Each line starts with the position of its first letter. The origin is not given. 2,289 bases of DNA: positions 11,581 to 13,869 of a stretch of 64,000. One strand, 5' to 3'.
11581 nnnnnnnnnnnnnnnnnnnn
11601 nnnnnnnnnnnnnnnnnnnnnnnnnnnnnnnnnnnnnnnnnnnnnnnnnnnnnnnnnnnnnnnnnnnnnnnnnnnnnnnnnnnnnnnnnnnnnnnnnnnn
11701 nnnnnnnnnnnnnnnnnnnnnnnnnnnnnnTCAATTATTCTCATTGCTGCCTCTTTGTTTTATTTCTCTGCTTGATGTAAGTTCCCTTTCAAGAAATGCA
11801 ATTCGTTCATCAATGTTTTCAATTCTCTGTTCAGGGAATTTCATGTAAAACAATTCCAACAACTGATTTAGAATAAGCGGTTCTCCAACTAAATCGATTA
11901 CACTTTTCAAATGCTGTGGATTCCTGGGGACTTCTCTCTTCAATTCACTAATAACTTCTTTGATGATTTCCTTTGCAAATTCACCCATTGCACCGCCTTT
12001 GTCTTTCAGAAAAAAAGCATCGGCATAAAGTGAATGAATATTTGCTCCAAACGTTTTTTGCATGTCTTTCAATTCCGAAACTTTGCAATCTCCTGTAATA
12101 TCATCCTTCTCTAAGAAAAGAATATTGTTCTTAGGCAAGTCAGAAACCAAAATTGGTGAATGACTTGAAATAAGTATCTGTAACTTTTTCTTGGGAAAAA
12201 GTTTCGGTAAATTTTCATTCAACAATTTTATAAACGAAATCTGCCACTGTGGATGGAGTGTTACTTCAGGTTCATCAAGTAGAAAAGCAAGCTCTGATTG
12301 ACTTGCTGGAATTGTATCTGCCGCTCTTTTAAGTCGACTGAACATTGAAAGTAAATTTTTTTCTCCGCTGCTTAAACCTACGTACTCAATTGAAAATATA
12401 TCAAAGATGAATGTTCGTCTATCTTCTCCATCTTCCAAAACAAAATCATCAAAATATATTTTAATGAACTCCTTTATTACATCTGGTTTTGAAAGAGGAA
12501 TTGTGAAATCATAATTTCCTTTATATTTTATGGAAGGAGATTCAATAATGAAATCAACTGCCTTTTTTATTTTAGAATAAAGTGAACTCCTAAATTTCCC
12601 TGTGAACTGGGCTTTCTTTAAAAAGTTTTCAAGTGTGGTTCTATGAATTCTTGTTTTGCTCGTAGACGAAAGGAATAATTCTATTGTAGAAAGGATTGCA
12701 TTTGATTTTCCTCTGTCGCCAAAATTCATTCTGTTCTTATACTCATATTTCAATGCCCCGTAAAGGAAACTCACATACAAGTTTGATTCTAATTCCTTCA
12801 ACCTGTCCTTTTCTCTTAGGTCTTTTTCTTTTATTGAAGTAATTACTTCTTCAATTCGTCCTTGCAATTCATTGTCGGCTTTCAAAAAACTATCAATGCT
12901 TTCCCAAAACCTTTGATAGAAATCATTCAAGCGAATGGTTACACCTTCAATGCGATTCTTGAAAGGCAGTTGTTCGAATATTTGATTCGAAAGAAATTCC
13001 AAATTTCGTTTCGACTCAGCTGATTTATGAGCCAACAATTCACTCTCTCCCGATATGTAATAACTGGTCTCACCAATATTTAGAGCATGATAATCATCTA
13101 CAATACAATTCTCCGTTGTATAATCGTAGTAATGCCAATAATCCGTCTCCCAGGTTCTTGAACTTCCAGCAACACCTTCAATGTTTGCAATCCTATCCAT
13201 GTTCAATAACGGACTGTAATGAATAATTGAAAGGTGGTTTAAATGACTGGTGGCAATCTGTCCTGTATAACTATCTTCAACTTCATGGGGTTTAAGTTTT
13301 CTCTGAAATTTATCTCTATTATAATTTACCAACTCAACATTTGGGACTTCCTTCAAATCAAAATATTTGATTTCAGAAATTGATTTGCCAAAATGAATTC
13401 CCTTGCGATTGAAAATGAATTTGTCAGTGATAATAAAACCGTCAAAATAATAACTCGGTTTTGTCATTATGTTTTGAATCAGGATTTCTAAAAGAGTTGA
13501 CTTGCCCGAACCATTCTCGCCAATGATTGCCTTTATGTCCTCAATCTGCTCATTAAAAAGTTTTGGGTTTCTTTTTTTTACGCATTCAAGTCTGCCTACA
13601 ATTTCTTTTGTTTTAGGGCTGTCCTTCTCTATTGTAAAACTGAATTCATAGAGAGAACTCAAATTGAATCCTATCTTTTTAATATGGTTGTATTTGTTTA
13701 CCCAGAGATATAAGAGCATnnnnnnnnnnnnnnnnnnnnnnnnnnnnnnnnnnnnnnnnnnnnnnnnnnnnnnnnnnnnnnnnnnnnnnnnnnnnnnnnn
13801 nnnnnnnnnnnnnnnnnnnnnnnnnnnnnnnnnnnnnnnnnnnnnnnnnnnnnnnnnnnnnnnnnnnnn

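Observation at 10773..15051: AT-rich three-gene defense-like block: HExxH zincin protein + ABC/AAA_15 ATPase + HNH nuclease (Septu-like pair with an extra metallopeptidase)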

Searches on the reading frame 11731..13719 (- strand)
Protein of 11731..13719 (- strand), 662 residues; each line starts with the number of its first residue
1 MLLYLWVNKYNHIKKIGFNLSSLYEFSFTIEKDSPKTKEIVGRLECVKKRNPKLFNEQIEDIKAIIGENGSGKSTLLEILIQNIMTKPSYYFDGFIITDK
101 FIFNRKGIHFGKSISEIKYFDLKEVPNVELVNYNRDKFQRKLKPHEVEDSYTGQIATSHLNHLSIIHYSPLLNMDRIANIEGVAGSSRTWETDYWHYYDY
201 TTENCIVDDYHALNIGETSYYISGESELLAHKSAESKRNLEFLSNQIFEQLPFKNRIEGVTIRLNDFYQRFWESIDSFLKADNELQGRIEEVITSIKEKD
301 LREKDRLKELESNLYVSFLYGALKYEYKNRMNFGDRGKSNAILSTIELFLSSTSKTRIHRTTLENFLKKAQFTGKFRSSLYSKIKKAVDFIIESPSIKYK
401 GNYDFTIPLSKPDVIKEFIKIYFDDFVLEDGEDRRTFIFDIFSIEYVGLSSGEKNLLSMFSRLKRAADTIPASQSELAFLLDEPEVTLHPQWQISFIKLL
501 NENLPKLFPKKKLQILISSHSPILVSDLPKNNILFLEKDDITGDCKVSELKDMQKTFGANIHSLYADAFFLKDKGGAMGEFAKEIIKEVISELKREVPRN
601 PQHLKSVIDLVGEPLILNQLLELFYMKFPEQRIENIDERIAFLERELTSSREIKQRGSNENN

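Call 3: search_protein_families(library=pfam, proteins=[window:11731-13719:-], max_evalue=1)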
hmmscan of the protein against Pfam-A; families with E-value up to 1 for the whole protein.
window:11731-13719:- (662 aa): 12 families
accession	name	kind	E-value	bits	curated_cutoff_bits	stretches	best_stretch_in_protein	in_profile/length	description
PF13304.12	AAA_21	-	1.3e-16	62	27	2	370-526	168-304/304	AAA domain, putative AbiEii toxin, Type IV TA system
PF13175.12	AAA_15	-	4.2e-13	50.1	32.1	1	59-525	21-374/374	AAA ATPase domain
PF02463.25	SMC_N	-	3.3e-05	23.9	40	1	60-78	24-42/220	RecF/RecN/SMC N terminal domain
PF00005.33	ABC_tran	-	3.7e-05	24.8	25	1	62-86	13-37/137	ABC transporter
PF13555.12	AAA_29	-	0.0015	18.7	27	1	61-79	23-41/61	P-loop containing region of AAA domain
PF00910.28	RNA_helicase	-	0.0021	19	21.5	1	65-88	3-26/105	RNA helicase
PF11398.14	DUF2813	-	0.0059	16.5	21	0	59-87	21-49/372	Protein of unknown function (DUF2813)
PF01935.23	DUF87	-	0.0067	17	23.2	1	64-88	27-51/220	Helicase HerA, central domain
PF01580.24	FtsK_SpoIIIE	-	0.048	13.5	24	1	64-87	43-66/221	FtsK/SpoIIIE family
PF13401.12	AAA_22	-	0.13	13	27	1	64-83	9-28/130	AAA domain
PF05729.18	NACHT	-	0.14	12.4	26.7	1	64-84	4-24/167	NACHT domain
PF19174.5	DUF5856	-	0.25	12.9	34.6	0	263-312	12-59/94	Family of unknown function (DUF5856)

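Call 4: search_protein_families(library=padloc, proteins=[window:11731-13719:-], max_evalue=1)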
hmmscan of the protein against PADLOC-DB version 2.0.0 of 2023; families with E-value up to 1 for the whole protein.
window:11731-13719:- (662 aa): 128 families (the best 25 are shown)
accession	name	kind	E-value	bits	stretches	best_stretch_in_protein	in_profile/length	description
PDLC04735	PDC-M62A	-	1.8e-74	249.9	1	2-652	3-625/633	-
PDLC04734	PDC-M62A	-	1e-70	237.4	1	2-656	3-595/597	-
PDLC04737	PDC-M62A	-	8.1e-60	201.5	1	2-644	3-591/601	-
PDLC04738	PDC-M62A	-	6.8e-36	122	2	438-624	505-700/746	-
PDLC04736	PDC-M62A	-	1.8e-35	120.7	2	436-626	442-638/685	-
PDLC04733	PDC-M62A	-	4.2e-32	109.9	2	378-615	318-567/607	-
PDLC04732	PDC-M62A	-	5.3e-32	109.5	2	367-593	351-582/671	-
PDLC04739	PDC-M62A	-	1.3e-31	107.9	2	439-626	405-598/618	-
PDLC00293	PtuA1|PtuA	-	1.5e-19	68.4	2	444-540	311-401/527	AAA ATPase domain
PDLC02335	AbiLi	-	7.4e-19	66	1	1-566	49-277/326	AbiLi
PDLC00265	PtuA1|PtuA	-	9.6e-18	62.5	2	400-559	253-405/479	AAA ATPase domain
PDLC00285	PtuA1|PtuA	-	3.3e-17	60.8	2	443-536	257-341/432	AAA ATPase domain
PDLC04235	PDC-M01A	-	3.8e-17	60.4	2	448-572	349-459/510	-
PDLC00289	PtuA1|PtuA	-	4.1e-17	60.3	2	443-571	224-337/404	AAA ATPase domain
PDLC00273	PtuA1|PtuA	-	1.3e-16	58.6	2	449-543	203-287/375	AAA ATPase domain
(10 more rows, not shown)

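Call 5: search_protein_families(library=ncbifam, proteins=[window:11731-13719:-], max_evalue=1)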
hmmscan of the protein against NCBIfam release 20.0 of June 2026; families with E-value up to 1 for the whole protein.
window:11731-13719:- (662 aa): 76 families (the best 25 are shown)
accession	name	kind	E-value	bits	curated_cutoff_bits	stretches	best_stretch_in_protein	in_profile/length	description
TIGR04435.1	restrict_AAA_1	hypoth_equivalog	8.7e-23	80.8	300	2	444-613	393-552/568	restriction system-associated AAA family ATPase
NF041760.1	PtuA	equivalog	1e-12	47.8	500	2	442-549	338-443/524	retron Ec78 anti-phage system effector ATPase PtuA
NF010068.0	PRK13548.1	equivalog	1.4e-07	30.8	261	2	61-86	32-57/261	heme ABC transporter ATP-binding protein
NF047739.1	antiphage_MADS3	equivalog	5.5e-07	29.1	420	2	43-80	4-41/427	methylation-associated defense system AAA family ATPase MAD3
NF000355.4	ribo_prot_ABC_F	equivalog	1.5e-05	24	380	1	64-85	32-53/499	ribosomal protection-like ABC-F family protein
NF041774.1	tung_ATPbind_TupC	equivalog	6.9e-05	22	400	1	60-81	26-47/319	tungstate ABC transporter ATP-binding protein TupC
TIGR03740.1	galliderm_ABC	subfamily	0.00017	21.3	309.75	1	60-107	26-68/223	lantibiotic protection ABC transporter ATP-binding subunit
TIGR04521.1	ECF_ATPase_2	equivalog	0.00017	20.8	330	1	61-80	32-51/279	energy-coupling factor transporter ATPase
TIGR03269.1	met_CoM_red_A2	equivalog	0.00029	19.5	517.1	1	474-546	185-252/530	methyl coenzyme M reductase system, component A2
NF040905.2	GguA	equivalog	0.00037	19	810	1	46-97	13-61/500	multiple monosaccharide ABC transporter ATP-binding protein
NF040873.1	AztA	equivalog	0.00043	19.9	220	1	61-80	19-38/191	zinc ABC transporter ATP-binding protein AztA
NF047568.1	PSM_export_PmtC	equivalog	0.00077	19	375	1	60-86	26-52/290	phenol-soluble modulin export ABC transporter ATP-binding protein PmtC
NF010171.0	PRK13652.1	equivalog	0.0013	17.9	476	1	479-550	159-225/277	cobalt transporter ATP-binding subunit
TIGR01978.1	sufC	equivalog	0.0019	17.6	212.8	1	61-83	27-49/243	Fe-S cluster assembly ATPase SufC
NF010069.0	PRK13549.1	equivalog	0.0019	16.7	699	1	38-98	9-66/513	xylose ABC transporter ATP-binding protein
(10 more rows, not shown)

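Call 7: search_protein_families(library=phrogs, proteins=[window:11731-13719:-], max_evalue=1)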
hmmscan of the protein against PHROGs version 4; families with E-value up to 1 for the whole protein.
window:11731-13719:- (662 aa): 14 families
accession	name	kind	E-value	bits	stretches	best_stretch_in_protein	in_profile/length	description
phrog_8939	-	unknown function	4.8e-22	79.3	2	352-592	331-553/595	-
phrog_8323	-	unknown function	6.2e-22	78.9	2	326-596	186-431/623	-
phrog_3940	-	unknown function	1.7e-19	71.1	2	444-537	220-316/537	-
phrog_7507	-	unknown function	3.7e-16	60.5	2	129-554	54-480/483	-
phrog_9802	-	unknown function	4.8e-16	59.8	2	377-565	203-369/438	-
phrog_8066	-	unknown function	4.5e-15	56.5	2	448-587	362-487/522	-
phrog_4747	-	unknown function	4.2e-13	50.2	2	468-548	327-405/610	-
phrog_19212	-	unknown function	2.2e-12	47.4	1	445-539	335-423/550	-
phrog_5836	-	unknown function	3.5e-10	39.5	2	260-565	144-393/1071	-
phrog_14430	-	unknown function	4.8e-08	33.6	1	479-550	341-407/444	-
phrog_293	-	moron, auxiliary metabolic gene and host takeover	0.00053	19.1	1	62-84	165-187/1058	ABC transporter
phrog_800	-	head and packaging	0.0053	16.4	1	60-87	32-59/511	terminase small subunit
phrog_2392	-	moron, auxiliary metabolic gene and host takeover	0.0097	15.2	1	64-81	511-528/726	ABC transporter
phrog_168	-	DNA, RNA and nucleotide metabolism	0.21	12.2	0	31-89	13-69/314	clamp loader of DNA polymerase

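Call 27: find_homologous_proteins(query=window:11731-13719:-, max_evalue=1e-10)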
Query window:11731-13719:- (662 aa): 36 proteins with E <= 1e-10 among 8000 candidates.
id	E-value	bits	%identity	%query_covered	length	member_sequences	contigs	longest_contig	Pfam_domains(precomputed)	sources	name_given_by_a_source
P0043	0.0e+0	1395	95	100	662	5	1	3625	PF13175.13,PF02463.26,PF13304.13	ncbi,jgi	jgi:predicted ATP-binding protein involved in virulence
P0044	0.0e+0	1234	82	100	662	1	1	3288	PF13175.13,PF02463.26,PF13304.13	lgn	-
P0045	0.0e+0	1233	83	100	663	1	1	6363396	PF13175.13,PF13304.13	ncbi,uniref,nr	ncbi:AAA family ATPase [Sphingobacterium sp. UGAL515B_05]|uniref:AAA family ATPase n=1 Tax=Sphingoba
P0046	0.0e+0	1181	78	100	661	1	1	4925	PF00005.34,PF13175.13,PF02463.26,PF13304.13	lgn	-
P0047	0.0e+0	1102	73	100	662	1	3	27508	PF13175.13,PF13304.13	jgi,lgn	jgi:ABC-type multidrug transport system ATPase subunit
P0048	0.0e+0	1085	74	100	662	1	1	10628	PF00005.34,PF13175.13,PF02463.26,PF13304.13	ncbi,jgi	jgi:predicted ATPase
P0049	0.0e+0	1077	72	100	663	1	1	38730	PF13175.13,PF02463.26,PF13304.13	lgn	-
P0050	0.0e+0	1045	70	100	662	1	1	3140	PF13175.13,PF02463.26,PF13304.13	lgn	-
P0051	3.8e-280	949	65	100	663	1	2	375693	PF13175.13,PF02463.26,PF13304.13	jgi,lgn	jgi:ABC-type multidrug transport system ATPase subunit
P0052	1.6e-272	924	64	100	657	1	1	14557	PF13175.13,PF02463.26,PF13304.13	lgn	-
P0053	3.7e-260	883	60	100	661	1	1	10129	PF13175.13,PF02463.26,PF13304.13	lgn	-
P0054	2.4e-259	880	61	100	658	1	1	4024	PF00005.34,PF13175.13,PF02463.26,PF13304.13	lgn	-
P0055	1.3e-238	812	58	97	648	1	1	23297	PF13175.13,PF13304.13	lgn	-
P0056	7.3e-235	799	56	99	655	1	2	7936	PF11398.15,PF13175.13,PF13304.13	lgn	-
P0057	7.1e-212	723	53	100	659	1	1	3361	PF13175.13,PF13304.13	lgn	-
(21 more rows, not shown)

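Call 30: find_related_loci(query=A2, collection=genome_contigs, flank=10000)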
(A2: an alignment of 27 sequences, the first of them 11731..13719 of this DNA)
Query A2 (662 aa) in genome_contigs; peptide patterns used: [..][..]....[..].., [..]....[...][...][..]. (x = any residue, [..] = any of these).
600 stretches matched a pattern (row limit reached: there are more); 12 encode a relative of the query (tblastn E <= 1e-3); 12 distinct loci.
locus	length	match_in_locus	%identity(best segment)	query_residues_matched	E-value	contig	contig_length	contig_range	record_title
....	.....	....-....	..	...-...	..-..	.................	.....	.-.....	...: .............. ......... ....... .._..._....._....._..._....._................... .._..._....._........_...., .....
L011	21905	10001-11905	33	2-616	1e-24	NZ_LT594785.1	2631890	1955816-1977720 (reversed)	Clostridium mediterraneense strain Marseille-P2434T, whole genome shotgun sequence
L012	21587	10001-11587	42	2-596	2e-20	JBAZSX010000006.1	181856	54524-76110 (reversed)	MAG: Sulfurimonas sp. isolate SO_2017_GW1_186 NODE_618_length_181856_cov_6.171734_OW334_2017, whole genome shotgun seque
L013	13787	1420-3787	39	474-645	1e-16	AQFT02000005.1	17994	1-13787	Eubacterium plexicaudatum ASF492 C823_05, whole genome shotgun sequence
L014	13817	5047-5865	28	403-630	9e-14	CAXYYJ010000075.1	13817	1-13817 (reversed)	MAG: uncultured Draconibacterium sp. isolate ERR13599002_concoct_74 genome assembly, contig: ERZ24875815.829, whole geno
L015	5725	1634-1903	29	449-537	3e-6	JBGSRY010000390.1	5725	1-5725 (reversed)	MAG: Rhodoferax sp. isolate JTS-AC37 k141_2062376, whole genome shotgun sequence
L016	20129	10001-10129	40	480-526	1e-5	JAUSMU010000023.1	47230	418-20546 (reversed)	MAG: Gammaproteobacteria bacterium isolate E19_maxbin.088_sub E19_k141_391275, whole genome shotgun sequence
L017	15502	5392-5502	49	64-100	2e-5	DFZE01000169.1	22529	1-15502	MAG TPA_asm: Desulfobacteraceae bacterium UBA4064 UBA4064_contig_24833, whole genome shotgun sequence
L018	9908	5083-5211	42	479-526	2e-5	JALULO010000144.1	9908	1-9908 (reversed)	MAG: Campylobacterales bacterium isolate S145_maxbin2_scaf2bin.041_VB S145_NODE_2952_length_9908_cov_5.097229, whole gen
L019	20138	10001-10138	45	61-109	3e-5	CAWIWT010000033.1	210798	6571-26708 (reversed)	MAG: uncultured Alphaproteobacteria bacterium isolate MFD04850.bin.1.353 genome assembly, contig: contig_69945, whole ge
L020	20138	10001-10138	45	61-109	4e-5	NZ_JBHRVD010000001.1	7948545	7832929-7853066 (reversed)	Mesorhizobium cantuariense strain ICMP 19515 tig00000001, whole genome shotgun sequence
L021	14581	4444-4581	45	61-109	4e-5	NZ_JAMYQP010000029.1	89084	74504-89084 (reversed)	Mesorhizobium sp. M0587 M0587_contig00029, whole genome shotgun sequence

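Call 35: find_encoding_contigs(protein=P0045, flank=10000, max_places=2)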
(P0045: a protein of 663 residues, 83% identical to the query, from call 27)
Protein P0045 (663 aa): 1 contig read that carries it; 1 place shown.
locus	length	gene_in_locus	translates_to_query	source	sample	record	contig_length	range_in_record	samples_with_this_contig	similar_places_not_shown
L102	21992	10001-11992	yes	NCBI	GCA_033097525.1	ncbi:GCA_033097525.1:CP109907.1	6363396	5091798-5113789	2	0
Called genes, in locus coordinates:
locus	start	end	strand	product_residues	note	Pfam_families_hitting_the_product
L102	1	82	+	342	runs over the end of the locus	PF00296:Bac_luciferase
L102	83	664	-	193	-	PF00027:cNMP_binding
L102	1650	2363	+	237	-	PF09859:Oxygenase-NA, PF13640:2OG-FeII_Oxy_3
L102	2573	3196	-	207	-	-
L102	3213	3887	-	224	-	PF01035:DNA_binding_1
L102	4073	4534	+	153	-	PF12680:SnoaL_2, PF07366:SnoaL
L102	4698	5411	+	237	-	PF09859:Oxygenase-NA, PF13640:2OG-FeII_Oxy_3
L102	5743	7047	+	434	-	-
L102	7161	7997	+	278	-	PF12833:HTH_18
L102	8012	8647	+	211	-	PF00578:AhpC-TSA, PF08534:Redoxin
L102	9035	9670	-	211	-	PF00006:ATP-synt_ab, PF00306:ATP-synt_ab_C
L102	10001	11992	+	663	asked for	PF13175:AAA_15, PF13304:AAA_21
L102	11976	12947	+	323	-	-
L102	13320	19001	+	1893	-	PF24883:NPHP3_N (faint)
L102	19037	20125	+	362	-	PF04471:Mrr_cat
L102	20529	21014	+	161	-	-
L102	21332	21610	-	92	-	PF12728:HTH_17 (faint)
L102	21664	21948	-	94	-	-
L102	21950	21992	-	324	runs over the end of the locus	-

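Call 36: find_encoding_contigs(protein=P0051, flank=10000, max_places=2)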
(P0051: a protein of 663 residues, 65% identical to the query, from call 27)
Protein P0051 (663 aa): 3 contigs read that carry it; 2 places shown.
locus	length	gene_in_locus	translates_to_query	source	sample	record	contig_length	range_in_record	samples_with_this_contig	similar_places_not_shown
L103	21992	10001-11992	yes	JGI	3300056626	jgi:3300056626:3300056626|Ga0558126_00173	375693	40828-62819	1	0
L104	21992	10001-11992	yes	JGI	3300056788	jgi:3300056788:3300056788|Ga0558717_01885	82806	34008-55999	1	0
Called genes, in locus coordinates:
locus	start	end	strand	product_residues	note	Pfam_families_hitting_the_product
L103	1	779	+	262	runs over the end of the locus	-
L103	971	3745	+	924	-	PF04313:HSDR_N (weak), PF00270:DEAD, PF04851:ResIII, PF18766:SWI2_SNF2, PF08463:EcoEI_R_C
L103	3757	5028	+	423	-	PF19658:DUF6161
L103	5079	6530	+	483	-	PF04326:SLFN_AlbA_2, PF13749:HATPase_c_4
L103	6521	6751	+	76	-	-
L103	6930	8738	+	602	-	PF07693:KAP_NTPase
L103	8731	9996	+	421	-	PF01420:Methylase_S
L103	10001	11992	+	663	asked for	PF02463:SMC_N (faint), PF13175:AAA_15, PF13304:AAA_21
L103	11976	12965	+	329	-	-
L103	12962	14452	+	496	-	PF12161:HsdM_N, PF02384:N6_Mtase, PF01170:UPF0020 (weak), PF07669:Eco57I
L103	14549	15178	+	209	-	-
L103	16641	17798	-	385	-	-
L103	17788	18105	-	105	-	-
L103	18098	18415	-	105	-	PF12728:HTH_17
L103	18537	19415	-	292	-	-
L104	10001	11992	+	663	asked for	PF02463:SMC_N (faint), PF13175:AAA_15, PF13304:AAA_21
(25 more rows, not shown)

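Call 38: find_encoding_contigs(protein=P0047, flank=10000, max_places=3)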
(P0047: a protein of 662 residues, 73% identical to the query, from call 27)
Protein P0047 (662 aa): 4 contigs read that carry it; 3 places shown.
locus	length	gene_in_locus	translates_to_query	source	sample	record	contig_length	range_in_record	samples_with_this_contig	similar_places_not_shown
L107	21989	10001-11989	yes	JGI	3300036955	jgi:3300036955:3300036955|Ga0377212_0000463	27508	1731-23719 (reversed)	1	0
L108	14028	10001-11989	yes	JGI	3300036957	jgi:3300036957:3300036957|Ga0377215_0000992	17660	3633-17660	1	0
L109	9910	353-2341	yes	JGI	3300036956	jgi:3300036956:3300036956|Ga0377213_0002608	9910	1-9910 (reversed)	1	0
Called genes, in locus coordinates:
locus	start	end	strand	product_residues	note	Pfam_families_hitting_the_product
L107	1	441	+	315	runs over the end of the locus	PF03706:LPG_synthase_TM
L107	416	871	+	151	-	PF00383:dCMP_cyt_deam_1, PF14437:MafB19-deam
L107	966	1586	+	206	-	PF00034:Cytochrom_C (weak), PF13442:Cytochrome_CBB3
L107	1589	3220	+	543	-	PF22694:CtpB_N-like (weak), PF00595:PDZ (faint), PF13180:PDZ_2 (weak), PF17820:PDZ_6 (weak), PF03572:Peptidase_S41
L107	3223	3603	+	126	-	PF07291:MauE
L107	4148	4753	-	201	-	-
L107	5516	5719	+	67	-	-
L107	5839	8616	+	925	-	PF04313:HSDR_N, PF00270:DEAD, PF04851:ResIII, PF18766:SWI2_SNF2, PF08463:EcoEI_R_C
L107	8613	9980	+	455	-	PF01420:Methylase_S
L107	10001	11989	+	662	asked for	PF13175:AAA_15, PF13304:AAA_21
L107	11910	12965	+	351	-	-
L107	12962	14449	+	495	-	PF12161:HsdM_N, PF02384:N6_Mtase, PF01170:UPF0020 (faint), PF07669:Eco57I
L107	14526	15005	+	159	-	-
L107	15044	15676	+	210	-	-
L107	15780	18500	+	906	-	PF28530:DUF8426, PF00004:AAA (faint), PF07728:AAA_5, PF28529:McrB_lid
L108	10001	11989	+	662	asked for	PF13175:AAA_15, PF13304:AAA_21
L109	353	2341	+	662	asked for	PF13175:AAA_15, PF13304:AAA_21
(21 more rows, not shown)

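Call 39: find_encoding_contigs(protein=P0049, flank=10000, max_places=2)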
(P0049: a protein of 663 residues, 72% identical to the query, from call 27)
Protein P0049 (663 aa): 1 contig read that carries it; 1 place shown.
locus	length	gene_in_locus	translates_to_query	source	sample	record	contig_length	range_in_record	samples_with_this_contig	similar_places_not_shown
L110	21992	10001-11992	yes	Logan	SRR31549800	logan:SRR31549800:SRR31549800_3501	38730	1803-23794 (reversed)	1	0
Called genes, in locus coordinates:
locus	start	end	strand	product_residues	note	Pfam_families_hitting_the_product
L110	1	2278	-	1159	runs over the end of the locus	PF07660:STN, PF13620:CarboxypepD_reg, PF13715:CarbopepD_reg_2, PF07715:Plug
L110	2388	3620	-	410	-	PF04773:FecR, PF16344:FecR_C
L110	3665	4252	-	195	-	PF04542:Sigma70_r2 (faint), PF08281:Sigma70_r4_2 (weak), PF04545:Sigma70_r4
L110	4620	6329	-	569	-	-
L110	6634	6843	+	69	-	PF07022:Phage_CI_repr (weak), PF01381:HTH_3, PF13443:HTH_26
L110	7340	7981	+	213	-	-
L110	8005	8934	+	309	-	-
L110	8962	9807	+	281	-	-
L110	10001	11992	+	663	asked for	PF02463:SMC_N (faint), PF13175:AAA_15, PF13304:AAA_21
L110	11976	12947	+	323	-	-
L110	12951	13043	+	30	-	-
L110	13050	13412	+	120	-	-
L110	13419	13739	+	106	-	-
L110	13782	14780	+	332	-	-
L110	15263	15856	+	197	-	-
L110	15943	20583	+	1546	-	-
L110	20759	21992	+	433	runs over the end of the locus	-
